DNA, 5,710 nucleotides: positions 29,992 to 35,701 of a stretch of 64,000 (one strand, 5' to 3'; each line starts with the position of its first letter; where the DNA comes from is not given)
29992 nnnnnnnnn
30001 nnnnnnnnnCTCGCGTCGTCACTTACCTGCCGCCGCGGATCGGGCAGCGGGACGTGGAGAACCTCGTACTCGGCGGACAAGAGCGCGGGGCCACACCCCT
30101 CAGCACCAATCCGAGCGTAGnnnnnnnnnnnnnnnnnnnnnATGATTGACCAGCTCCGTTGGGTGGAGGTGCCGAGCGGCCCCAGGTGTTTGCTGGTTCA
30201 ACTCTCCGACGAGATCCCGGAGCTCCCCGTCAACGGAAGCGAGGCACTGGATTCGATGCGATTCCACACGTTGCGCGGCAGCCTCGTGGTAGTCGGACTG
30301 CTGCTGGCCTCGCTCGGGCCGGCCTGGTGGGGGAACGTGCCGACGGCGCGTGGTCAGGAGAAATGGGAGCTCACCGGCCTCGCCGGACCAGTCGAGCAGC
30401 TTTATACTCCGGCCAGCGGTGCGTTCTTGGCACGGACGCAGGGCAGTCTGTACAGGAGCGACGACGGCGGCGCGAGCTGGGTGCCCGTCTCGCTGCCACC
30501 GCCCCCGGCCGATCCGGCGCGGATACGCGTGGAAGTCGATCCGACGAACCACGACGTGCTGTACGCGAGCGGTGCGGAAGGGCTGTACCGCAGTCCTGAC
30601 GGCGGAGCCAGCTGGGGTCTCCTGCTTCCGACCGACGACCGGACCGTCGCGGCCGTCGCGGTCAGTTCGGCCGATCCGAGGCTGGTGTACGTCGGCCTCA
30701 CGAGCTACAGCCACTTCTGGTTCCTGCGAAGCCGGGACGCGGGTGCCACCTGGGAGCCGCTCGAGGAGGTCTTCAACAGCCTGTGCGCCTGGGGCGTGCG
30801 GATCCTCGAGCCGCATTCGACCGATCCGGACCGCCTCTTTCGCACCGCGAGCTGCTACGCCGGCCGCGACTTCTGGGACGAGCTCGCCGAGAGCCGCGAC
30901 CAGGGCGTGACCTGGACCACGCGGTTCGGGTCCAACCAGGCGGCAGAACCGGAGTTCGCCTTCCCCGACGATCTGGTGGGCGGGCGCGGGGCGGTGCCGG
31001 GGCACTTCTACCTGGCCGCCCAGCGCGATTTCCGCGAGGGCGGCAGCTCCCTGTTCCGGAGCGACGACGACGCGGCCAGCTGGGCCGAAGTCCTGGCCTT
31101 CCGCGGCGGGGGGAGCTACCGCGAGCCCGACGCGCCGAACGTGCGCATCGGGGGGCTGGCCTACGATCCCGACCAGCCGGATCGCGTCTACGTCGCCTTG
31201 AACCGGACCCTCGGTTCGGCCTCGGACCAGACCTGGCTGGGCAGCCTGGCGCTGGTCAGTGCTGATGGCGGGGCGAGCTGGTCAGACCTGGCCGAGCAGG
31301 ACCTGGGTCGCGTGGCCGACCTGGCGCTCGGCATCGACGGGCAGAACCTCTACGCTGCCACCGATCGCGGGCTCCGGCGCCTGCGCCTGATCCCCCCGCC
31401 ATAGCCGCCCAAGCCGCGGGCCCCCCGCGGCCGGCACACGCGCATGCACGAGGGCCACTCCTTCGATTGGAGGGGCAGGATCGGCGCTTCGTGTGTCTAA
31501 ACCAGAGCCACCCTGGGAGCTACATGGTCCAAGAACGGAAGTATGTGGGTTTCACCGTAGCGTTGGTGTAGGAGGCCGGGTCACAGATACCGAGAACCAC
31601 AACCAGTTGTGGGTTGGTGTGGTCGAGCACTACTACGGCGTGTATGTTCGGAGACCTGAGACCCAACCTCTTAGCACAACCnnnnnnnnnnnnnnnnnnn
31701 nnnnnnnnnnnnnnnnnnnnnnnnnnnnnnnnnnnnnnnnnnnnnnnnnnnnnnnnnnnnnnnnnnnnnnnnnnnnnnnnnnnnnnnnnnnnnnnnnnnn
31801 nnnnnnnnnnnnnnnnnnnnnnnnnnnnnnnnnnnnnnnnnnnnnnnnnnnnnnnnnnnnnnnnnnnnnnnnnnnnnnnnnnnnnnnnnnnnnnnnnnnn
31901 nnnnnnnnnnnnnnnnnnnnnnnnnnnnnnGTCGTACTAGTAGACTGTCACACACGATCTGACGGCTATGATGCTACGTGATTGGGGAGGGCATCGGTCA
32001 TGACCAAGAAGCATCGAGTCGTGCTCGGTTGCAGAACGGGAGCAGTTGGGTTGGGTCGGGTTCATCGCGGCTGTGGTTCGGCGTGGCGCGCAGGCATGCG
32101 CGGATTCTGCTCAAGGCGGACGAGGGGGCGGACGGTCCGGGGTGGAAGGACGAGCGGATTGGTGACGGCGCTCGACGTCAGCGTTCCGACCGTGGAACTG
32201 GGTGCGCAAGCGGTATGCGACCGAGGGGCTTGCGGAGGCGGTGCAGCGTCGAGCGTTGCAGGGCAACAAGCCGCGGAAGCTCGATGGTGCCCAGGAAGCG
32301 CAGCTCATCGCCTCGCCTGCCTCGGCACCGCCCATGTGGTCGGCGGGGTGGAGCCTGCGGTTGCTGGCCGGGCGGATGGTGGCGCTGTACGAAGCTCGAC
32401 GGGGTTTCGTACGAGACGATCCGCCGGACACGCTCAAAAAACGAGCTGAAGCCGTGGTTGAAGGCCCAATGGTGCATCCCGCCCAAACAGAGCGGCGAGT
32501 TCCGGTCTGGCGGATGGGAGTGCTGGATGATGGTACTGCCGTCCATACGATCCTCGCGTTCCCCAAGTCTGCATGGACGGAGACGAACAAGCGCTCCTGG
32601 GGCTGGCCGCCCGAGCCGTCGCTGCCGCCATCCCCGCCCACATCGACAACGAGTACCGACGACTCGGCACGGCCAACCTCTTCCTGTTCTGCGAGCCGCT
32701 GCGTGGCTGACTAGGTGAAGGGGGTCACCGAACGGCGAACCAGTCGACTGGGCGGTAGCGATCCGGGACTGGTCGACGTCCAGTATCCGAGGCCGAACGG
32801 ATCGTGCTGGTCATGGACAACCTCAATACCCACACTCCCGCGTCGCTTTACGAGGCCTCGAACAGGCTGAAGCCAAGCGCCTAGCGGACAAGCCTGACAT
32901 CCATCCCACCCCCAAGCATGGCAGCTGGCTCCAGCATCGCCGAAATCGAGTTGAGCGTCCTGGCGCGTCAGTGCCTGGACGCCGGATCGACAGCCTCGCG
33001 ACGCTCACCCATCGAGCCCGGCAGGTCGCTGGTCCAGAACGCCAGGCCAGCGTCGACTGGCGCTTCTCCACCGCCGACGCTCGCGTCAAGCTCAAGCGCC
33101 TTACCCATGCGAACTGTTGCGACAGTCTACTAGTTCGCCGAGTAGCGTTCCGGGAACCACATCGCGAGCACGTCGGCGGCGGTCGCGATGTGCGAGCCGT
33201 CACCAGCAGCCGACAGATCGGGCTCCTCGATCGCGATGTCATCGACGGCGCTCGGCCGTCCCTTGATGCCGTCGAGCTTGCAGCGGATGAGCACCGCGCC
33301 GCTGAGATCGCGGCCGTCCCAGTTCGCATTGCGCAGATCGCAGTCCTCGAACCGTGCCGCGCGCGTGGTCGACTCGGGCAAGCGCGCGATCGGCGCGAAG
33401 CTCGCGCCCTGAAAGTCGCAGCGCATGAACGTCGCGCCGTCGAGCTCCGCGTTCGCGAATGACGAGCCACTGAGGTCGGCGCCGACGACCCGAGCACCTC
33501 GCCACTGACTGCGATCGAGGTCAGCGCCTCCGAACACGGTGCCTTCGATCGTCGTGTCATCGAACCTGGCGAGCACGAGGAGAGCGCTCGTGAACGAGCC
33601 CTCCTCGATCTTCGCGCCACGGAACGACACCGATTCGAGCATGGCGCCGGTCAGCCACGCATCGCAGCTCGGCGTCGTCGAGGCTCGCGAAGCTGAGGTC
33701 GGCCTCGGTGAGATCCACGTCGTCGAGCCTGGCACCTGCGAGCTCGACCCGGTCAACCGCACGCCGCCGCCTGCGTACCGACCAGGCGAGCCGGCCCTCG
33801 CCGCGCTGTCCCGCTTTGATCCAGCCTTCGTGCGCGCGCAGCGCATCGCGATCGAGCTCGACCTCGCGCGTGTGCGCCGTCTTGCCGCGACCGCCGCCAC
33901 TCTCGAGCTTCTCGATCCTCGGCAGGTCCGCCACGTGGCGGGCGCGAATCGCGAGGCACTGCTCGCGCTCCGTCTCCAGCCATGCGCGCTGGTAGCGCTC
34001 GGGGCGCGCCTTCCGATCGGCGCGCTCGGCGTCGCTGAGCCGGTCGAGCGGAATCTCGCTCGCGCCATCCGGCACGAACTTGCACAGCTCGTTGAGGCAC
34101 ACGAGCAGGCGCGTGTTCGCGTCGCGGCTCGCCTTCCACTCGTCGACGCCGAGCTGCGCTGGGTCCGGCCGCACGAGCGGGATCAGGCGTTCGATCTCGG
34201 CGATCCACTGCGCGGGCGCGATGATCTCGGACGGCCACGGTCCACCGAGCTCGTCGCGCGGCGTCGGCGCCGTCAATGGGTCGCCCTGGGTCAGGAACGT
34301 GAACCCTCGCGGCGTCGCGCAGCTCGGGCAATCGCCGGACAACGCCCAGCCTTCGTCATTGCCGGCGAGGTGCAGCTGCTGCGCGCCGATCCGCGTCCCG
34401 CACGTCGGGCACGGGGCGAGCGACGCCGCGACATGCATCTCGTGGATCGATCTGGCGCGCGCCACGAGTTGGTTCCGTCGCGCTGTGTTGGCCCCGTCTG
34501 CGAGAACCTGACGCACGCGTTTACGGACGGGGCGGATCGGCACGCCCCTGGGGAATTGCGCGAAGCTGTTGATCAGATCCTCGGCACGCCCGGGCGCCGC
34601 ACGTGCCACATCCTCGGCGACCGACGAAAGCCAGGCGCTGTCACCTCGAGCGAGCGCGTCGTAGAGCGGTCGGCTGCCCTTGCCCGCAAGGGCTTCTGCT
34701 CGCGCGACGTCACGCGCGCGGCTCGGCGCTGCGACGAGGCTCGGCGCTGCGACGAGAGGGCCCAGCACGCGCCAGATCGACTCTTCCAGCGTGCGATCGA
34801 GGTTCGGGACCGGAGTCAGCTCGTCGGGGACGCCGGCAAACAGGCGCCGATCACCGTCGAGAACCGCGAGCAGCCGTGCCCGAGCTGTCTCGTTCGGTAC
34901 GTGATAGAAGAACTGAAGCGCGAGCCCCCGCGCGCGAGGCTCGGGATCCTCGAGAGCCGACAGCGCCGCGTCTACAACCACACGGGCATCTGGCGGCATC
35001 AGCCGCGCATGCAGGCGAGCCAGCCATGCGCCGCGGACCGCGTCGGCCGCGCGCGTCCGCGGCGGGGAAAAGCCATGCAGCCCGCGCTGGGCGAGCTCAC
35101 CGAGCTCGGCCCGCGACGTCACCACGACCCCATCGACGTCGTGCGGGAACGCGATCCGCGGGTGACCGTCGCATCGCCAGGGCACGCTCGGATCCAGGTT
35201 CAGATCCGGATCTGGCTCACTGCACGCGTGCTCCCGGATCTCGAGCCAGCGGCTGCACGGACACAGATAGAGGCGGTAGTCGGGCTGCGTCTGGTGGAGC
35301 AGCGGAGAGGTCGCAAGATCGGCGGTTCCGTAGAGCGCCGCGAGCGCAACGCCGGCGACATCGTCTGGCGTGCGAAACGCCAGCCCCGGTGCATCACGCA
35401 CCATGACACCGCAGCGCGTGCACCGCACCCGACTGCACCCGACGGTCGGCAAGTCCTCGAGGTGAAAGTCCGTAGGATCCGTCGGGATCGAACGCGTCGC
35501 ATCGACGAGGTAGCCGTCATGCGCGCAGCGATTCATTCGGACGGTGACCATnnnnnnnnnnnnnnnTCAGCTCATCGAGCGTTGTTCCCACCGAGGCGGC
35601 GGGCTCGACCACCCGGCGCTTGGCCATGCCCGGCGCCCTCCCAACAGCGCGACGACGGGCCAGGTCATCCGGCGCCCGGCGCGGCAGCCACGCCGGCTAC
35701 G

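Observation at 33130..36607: Uncharacterised three-gene operon ending in a Cys-rich pentapeptide-repeat protein, wedged between IS630 copy 2 and the CARDB genes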

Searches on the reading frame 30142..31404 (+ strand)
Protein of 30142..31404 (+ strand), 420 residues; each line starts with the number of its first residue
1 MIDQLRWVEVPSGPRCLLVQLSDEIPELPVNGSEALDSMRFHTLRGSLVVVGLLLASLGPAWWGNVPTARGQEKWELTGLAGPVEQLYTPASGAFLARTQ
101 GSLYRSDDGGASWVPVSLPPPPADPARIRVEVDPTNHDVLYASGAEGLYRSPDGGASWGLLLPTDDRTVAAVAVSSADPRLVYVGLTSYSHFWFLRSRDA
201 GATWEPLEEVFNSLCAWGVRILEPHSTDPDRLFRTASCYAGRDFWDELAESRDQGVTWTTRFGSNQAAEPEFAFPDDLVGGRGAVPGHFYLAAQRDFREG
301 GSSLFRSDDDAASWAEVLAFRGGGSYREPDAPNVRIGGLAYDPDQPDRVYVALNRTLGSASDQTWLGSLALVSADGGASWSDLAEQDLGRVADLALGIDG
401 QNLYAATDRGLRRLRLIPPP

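Call 80: search_protein_families(library=pfam, proteins=[window:30142-31404:+], max_evalue=0.001)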
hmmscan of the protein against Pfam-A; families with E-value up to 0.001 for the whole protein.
window:30142-31404:+ (420 aa): 3 families
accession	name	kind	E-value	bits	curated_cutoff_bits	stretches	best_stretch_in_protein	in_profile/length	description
PF15902.12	Sortilin-Vps10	-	3.9e-12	46.1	33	1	148-260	3-111/446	Sortilin, neurotensin receptor 3,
PF02012.26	BNR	-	2.4e-11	42.3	27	0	104-113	1-10/12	BNR/Asp-box repeat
PF13088.12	BNR_2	-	7.3e-07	29.2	31.4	0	145-208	137-202/277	BNR repeat-like domain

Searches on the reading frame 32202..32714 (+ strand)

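Call 67: search_protein_families(library=pfam, proteins=[window:32202-32714:+], max_evalue=0.01)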
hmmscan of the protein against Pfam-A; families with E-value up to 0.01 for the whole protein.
window:32202-32714:+ (170 aa): 2 families
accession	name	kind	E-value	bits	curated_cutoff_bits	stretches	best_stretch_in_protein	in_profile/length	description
PF13565.12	HTH_32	-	5.3e-07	30.5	33.7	1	2-60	6-57/73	Homeodomain-like domain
PF13551.12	HTH_29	-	0.0097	16.4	28.1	0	2-33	33-64/64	Winged helix-turn helix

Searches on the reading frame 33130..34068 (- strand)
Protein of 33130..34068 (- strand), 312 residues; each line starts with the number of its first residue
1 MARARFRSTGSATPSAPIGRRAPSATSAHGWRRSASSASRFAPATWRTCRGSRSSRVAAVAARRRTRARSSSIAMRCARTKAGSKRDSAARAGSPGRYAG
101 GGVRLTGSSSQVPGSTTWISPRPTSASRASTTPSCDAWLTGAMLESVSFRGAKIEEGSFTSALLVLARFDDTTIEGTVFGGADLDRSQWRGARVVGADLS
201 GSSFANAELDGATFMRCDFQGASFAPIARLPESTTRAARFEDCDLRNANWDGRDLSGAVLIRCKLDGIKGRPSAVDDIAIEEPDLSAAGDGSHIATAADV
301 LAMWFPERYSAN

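Call 3: search_protein_families(library=pfam, proteins=[window:33130-34068:-], max_evalue=1)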
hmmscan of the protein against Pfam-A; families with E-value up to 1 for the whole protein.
window:33130-34068:- (312 aa): 4 families
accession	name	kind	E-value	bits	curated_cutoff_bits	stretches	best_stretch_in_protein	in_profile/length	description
PF00805.28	Pentapeptide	-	2.2e-18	65.9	20.2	3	190-221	9-40/40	Pentapeptide repeats (8 copies)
PF13599.13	Pentapeptide_4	-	8.1e-14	51.9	38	2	197-268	11-76/78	Pentapeptide repeat region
PF13576.12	Pentapeptide_3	-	7.4e-12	45.7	27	2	176-222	3-47/48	Pentapeptide repeats (9 copies)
PF23894.2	LD_SV2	-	0.01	16.6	29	0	143-194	36-87/92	SV2A/B/C luminal domain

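Call 4: search_protein_families(library=ncbifam, proteins=[window:33130-34068:-], max_evalue=1)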
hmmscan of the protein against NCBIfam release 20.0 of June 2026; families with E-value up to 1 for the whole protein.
window:33130-34068:- (312 aa): 16 families
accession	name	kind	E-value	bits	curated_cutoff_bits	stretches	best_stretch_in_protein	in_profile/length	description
NF047416.1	penta_HetL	equivalog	6e-10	38.9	260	2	139-265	30-160/218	heterocyst differentiation pentapeptide repeat protein HetL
NF052603.1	penta_Alr5209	equivalog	2.7e-09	37.1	125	3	203-268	14-83/113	Alr5209 family pentapeptide repeat protein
NF011743.0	PRK15196.1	equivalog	1.5e-08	34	354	1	148-275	153-279/350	type III secretion system effector PipB2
NF033086.2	penta_rpt_Qnr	equivalog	3.3e-08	33.5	240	1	147-274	15-142/211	Qnr family pentapeptide repeat protein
NF011744.0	PRK15197.1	equivalog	1.1e-06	28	274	2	181-281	158-257/291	SPI-2 type III secretion system effector PipB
NF038182.1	penta_rpt_SmQnr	exception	3.1e-06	27.2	460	2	192-225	140-173/215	SmQnr family pentapeptide repeat protein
NF000071.4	penta_rpt_QnrA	exception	6.2e-06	26.1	450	1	147-265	21-139/218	QnrA family quinolone resistance pentapeptide repeat protein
NF033375.2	penta_rpt_QnrE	exception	7.3e-06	26.1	480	2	142-220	94-177/214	QnrE family quinolone resistance pentapeptide repeat protein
NF012151.0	penta_rpt_QnrAS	exception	1.1e-05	25.6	490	1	146-225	20-100/218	QnrAS family quinolone resistance pentapeptide repeat protein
NF000349.1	mfpA_AE000516.2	equivalog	1.2e-05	25.2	360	2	236-281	110-155/183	pentapeptide repeat protein MfpA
NF000420.1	penta_rpt_QnrB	exception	1.9e-05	24.8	460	2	144-218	96-175/214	QnrB family quinolone resistance pentapeptide repeat protein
NF000421.1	penta_rpt_QnrVC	exception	2.1e-05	24.5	460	1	150-228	24-103/218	QnrVC family quinolone resistance pentapeptide repeat protein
NF000056.3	penta_rpt_QnrS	exception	0.00013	21.8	460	1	148-227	32-102/218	QnrS family quinolone resistance pentapeptide repeat protein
NF000139.2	penta_rpt_QnrD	exception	0.00014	21.9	425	1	140-196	142-198/214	QnrD family quinolone resistance pentapeptide repeat protein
NF012152.0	penta_rpt_QnrC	exception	0.00015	21.9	500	1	142-264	16-143/221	QnrC family quinolone resistance pentapeptide repeat protein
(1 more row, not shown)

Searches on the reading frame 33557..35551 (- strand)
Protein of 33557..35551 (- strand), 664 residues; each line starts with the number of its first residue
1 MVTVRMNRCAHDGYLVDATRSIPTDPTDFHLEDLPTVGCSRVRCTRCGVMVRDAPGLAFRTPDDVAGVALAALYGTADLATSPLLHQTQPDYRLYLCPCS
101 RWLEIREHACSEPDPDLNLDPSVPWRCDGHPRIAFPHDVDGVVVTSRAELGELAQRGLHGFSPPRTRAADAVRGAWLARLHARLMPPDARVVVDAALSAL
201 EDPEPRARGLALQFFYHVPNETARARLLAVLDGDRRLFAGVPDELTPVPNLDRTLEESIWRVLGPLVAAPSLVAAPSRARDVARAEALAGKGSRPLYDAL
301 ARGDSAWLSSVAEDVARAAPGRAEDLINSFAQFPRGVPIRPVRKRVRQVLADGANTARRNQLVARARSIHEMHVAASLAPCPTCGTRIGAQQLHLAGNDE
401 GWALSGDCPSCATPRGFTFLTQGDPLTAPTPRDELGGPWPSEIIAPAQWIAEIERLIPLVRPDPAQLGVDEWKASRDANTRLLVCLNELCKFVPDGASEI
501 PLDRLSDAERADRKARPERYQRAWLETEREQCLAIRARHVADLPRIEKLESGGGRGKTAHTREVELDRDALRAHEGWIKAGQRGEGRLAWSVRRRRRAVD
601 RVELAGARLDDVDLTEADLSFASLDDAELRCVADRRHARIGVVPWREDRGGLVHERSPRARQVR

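Call 3: search_protein_families(library=pfam, proteins=[window:33557-35551:-], max_evalue=1)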
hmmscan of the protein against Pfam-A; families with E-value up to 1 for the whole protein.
window:33557-35551:- (664 aa): 6 families
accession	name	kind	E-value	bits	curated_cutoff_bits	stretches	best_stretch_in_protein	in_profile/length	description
PF16919.11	PknG_rubred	-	0.00027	21.3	28.5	1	374-417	32-70/74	Protein kinase G rubredoxin domain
PF00805.28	Pentapeptide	-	0.00027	20.9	20.2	1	604-630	13-39/40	Pentapeptide repeats (8 copies)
PF18866.6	CxC7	-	0.03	14.8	27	0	37-78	15-53/64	CxC7 like cysteine cluster associated with KDZ transposases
PF25207.1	DUF7837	-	0.051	14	27.8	1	379-413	6-42/47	Domain of unknown function (DUF7837)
PF10825.13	DUF2752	-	0.1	13.1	27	0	407-428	10-31/49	Protein of unknown function (DUF2752)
PF14996.11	RMP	-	0.5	11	27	0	39-130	74-154/154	Retinal Maintenance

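Call 4: search_protein_families(library=ncbifam, proteins=[window:33557-35551:-], max_evalue=1)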
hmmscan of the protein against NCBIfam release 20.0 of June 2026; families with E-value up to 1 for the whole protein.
window:33557-35551:- (664 aa): 2 families
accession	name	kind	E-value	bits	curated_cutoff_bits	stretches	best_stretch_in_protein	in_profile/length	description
NF052603.1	penta_Alr5209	equivalog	0.0011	19.1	125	1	596-631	12-47/113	Alr5209 family pentapeptide repeat protein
NF041909.1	HVO_2753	equivalog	0.93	9.4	80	0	375-389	23-37/59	HVO_2753 family zinc finger protein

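Call 70: search_protein_families(library=padloc, proteins=[window:33557-35551:-], max_evalue=0.1)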
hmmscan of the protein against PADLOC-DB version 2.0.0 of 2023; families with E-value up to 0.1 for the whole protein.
window:33557-35551:- (664 aa): 1 family
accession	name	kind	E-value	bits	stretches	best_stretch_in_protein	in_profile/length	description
PDLC00657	ZorG3|ZorG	-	0.013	13.2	1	492-536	93-138/248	DUF3348 domain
